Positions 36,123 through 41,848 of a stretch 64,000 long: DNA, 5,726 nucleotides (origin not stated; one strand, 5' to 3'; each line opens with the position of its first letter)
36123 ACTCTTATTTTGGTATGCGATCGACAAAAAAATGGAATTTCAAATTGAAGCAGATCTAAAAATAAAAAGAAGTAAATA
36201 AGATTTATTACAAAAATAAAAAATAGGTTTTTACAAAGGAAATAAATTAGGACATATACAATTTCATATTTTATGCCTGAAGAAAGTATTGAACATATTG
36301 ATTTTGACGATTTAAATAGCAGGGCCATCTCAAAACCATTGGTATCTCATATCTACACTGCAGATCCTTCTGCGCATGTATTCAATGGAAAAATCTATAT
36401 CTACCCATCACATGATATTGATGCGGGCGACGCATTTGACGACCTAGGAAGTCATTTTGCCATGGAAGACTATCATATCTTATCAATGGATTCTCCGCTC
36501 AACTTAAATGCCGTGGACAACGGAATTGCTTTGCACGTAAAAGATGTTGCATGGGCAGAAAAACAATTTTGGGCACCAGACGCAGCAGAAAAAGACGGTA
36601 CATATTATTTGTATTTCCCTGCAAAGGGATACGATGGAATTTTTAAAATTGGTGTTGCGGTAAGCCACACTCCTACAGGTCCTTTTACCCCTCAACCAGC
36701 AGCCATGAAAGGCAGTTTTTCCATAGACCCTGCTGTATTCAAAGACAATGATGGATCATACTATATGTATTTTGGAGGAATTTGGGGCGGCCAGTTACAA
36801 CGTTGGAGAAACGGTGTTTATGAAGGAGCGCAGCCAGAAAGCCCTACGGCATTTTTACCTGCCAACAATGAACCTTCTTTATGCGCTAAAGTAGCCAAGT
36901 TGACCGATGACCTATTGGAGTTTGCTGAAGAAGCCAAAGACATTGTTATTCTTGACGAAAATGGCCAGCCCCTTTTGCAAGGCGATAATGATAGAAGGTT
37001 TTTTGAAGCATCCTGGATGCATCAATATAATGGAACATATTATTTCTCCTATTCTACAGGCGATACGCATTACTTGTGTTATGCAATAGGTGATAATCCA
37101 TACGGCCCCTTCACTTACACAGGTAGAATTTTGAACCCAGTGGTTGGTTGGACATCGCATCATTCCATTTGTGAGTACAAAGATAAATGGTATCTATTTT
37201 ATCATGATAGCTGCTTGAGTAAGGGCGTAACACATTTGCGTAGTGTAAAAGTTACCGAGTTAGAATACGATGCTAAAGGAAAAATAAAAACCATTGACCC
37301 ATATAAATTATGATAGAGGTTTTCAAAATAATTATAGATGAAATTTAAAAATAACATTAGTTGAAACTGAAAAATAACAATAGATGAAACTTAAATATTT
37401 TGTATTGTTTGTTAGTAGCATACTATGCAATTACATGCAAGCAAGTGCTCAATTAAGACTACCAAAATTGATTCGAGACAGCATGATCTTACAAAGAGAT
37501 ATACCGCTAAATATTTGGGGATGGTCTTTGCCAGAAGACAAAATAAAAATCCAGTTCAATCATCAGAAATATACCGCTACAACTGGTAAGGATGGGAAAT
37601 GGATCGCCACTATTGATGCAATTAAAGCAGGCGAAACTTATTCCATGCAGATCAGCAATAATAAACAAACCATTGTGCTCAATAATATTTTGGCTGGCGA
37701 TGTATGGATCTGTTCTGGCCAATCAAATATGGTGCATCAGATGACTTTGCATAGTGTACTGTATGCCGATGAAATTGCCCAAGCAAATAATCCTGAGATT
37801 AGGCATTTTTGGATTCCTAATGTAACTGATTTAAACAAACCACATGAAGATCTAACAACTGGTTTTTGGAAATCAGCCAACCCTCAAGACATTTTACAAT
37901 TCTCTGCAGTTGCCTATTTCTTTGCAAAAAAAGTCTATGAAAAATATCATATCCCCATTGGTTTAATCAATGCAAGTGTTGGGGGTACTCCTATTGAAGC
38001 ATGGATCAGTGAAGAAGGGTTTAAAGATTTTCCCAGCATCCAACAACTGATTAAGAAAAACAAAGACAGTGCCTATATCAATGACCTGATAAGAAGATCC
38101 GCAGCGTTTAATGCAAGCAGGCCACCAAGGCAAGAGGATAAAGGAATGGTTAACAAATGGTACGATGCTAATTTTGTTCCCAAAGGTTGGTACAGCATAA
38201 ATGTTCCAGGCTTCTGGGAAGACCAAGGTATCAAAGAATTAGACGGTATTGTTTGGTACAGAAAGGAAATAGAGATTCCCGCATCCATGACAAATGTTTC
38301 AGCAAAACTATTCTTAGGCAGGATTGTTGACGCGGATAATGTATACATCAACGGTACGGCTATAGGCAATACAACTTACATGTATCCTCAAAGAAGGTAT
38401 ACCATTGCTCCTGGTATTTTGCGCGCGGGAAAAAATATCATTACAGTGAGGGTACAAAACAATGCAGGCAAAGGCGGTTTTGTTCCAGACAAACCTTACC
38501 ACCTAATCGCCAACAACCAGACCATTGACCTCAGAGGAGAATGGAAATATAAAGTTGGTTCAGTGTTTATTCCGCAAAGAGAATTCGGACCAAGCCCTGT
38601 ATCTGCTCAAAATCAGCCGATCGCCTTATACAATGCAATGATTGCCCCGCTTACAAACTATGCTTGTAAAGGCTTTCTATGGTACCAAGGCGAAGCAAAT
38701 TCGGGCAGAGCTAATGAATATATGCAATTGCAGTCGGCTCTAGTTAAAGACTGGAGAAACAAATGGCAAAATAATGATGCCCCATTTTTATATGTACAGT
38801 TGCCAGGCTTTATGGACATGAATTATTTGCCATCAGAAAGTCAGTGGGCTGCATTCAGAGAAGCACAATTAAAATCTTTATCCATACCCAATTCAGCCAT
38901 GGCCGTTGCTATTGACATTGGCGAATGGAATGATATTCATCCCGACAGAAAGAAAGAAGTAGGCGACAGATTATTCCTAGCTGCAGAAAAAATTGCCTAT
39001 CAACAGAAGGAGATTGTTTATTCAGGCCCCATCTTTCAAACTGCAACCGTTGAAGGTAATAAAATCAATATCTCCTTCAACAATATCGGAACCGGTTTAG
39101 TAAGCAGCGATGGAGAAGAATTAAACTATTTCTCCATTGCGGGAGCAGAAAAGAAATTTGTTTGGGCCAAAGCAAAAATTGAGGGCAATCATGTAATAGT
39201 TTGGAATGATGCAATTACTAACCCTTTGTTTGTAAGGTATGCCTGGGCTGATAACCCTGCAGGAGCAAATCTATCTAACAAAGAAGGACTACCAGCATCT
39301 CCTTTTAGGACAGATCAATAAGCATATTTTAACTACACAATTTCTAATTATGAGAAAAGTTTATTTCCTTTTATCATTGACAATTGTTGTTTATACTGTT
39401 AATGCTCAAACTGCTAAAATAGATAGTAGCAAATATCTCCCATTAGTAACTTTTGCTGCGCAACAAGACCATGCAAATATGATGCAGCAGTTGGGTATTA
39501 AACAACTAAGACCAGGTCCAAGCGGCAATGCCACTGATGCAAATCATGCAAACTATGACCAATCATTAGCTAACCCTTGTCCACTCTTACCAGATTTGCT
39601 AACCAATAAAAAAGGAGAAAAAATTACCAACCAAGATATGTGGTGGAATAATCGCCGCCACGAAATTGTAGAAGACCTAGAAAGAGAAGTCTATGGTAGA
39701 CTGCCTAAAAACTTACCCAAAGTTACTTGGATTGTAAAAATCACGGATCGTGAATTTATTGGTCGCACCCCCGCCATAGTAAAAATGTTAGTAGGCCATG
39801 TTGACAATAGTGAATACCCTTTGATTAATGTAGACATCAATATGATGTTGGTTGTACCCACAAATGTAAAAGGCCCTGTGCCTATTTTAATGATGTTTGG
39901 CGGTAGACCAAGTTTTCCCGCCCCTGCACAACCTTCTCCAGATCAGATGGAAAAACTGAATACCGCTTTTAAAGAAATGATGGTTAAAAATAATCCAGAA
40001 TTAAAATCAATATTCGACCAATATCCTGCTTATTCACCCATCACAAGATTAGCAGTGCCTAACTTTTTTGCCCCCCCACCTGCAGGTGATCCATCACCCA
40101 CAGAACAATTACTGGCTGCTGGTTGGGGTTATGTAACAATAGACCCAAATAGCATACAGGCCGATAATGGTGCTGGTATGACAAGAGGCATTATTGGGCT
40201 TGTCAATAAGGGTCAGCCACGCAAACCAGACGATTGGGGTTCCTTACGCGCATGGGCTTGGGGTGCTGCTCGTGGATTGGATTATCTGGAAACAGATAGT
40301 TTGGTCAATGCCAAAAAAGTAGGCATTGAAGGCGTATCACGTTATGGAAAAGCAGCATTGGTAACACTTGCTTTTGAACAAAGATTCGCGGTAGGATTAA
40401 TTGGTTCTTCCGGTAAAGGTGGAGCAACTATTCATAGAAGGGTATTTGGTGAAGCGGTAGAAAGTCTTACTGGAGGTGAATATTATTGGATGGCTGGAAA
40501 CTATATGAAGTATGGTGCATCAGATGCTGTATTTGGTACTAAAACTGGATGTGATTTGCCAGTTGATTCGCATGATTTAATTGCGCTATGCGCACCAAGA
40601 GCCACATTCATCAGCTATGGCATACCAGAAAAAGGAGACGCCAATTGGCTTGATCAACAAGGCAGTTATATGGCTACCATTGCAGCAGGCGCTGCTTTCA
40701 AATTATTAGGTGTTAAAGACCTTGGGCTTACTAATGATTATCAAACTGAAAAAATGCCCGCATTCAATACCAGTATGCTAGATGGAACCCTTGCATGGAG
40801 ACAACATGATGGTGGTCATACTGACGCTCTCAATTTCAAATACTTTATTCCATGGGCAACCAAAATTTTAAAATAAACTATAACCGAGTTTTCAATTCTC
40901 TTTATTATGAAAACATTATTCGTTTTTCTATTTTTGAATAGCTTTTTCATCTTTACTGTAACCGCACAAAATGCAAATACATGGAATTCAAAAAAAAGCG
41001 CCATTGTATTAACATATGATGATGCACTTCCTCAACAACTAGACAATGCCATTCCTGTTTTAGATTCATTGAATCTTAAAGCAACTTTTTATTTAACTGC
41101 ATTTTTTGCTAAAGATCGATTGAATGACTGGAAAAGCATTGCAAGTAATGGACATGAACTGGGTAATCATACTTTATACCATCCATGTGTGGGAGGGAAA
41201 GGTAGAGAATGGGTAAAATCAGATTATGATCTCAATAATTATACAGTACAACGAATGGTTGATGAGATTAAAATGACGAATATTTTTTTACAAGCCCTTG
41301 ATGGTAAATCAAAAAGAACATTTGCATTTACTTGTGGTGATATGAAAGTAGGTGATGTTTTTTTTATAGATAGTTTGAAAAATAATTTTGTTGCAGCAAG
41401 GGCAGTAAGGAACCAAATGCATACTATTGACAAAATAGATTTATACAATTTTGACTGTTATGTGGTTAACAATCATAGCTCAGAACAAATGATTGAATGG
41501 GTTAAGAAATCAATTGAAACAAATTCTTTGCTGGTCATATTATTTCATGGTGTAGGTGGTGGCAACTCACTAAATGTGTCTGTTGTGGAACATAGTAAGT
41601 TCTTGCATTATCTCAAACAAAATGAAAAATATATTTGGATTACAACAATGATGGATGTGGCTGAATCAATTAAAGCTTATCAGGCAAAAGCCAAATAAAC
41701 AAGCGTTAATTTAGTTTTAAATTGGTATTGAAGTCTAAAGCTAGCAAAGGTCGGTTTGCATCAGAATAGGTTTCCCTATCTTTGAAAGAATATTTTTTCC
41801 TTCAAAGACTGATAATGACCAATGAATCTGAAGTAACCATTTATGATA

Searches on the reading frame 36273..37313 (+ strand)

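Call 8: search_protein_families(library=pfam, proteins=[window:36273-37313:+])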
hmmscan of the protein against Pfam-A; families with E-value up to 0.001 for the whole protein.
window:36273-37313:+ (346 aa): 1 family
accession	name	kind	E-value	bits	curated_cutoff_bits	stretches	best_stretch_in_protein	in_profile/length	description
PF04616.20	Glyco_hydro_43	-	1.1e-24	87.8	32.2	2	88-173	55-144/288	Glycosyl hydrolases family 43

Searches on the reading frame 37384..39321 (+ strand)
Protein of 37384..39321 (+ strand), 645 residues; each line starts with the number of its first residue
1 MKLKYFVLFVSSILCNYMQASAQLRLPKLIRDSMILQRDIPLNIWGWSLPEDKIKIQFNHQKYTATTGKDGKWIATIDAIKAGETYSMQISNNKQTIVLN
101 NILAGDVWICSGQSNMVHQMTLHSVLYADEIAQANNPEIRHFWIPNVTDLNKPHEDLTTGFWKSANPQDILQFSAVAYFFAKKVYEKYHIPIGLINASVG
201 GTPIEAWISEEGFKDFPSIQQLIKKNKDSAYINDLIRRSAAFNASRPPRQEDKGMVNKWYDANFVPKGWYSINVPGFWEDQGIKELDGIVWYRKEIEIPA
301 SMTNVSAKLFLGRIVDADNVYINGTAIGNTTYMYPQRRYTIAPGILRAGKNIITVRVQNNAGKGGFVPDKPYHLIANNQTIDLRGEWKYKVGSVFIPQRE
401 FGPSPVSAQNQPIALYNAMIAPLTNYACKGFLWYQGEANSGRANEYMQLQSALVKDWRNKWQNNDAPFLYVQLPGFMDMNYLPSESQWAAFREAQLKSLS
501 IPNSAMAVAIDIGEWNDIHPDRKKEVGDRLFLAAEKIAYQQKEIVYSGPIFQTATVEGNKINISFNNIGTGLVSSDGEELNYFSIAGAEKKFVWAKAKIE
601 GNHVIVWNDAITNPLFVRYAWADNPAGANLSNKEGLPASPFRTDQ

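Call 8: search_protein_families(library=pfam, proteins=[window:37384-39321:+])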
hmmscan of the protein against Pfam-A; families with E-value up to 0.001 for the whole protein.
window:37384-39321:+ (645 aa): 4 families
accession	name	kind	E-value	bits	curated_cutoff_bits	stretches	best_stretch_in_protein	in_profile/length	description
PF03629.24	SASA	-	7.2e-22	78.5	24.8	2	414-523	103-211/226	Carbohydrate esterase, sialic acid-specific acetylesterase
PF02837.24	Glyco_hydro_2_N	-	1e-08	35.7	28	1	272-370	49-145/169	Glycosyl hydrolases family 2, sugar binding domain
PF13364.12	BetaGal_ABD2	-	2.2e-05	25.6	23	1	280-359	29-108/112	Beta-galactosidase second all-beta domain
PF22666.2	Glyco_hydro_2_N2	-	2.7e-05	24.7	27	1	290-361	50-121/167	Glycosyl hydrolase 2 galactose-binding domain-like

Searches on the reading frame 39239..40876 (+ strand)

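Call 8: search_protein_families(library=pfam, proteins=[window:39239-40876:+])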
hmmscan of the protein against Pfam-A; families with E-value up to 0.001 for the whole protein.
window:39239-40876:+ (545 aa): 1 family
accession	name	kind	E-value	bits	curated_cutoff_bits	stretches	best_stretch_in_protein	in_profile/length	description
PF22244.2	GCE_fung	-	1.5e-26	94.1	27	1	331-491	75-231/231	Glucuronyl esterase, fungi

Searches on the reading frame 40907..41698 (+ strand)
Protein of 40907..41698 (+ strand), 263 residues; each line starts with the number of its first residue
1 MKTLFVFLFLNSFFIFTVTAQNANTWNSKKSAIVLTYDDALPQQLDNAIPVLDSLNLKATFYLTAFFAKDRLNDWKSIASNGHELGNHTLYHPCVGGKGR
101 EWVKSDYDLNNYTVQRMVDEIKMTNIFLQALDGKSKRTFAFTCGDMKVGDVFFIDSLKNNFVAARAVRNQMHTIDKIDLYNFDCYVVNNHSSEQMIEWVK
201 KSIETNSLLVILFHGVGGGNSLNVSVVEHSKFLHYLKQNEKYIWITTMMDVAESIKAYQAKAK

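Call 8: search_protein_families(library=pfam, proteins=[window:40907-41698:+])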
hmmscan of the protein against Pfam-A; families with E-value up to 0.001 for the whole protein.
window:40907-41698:+ (263 aa): 1 family
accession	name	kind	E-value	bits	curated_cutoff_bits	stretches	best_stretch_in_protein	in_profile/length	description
PF01522.26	Polysacc_deac_1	-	1.7e-17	64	23.1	1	28-146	4-108/124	Polysaccharide deacetylase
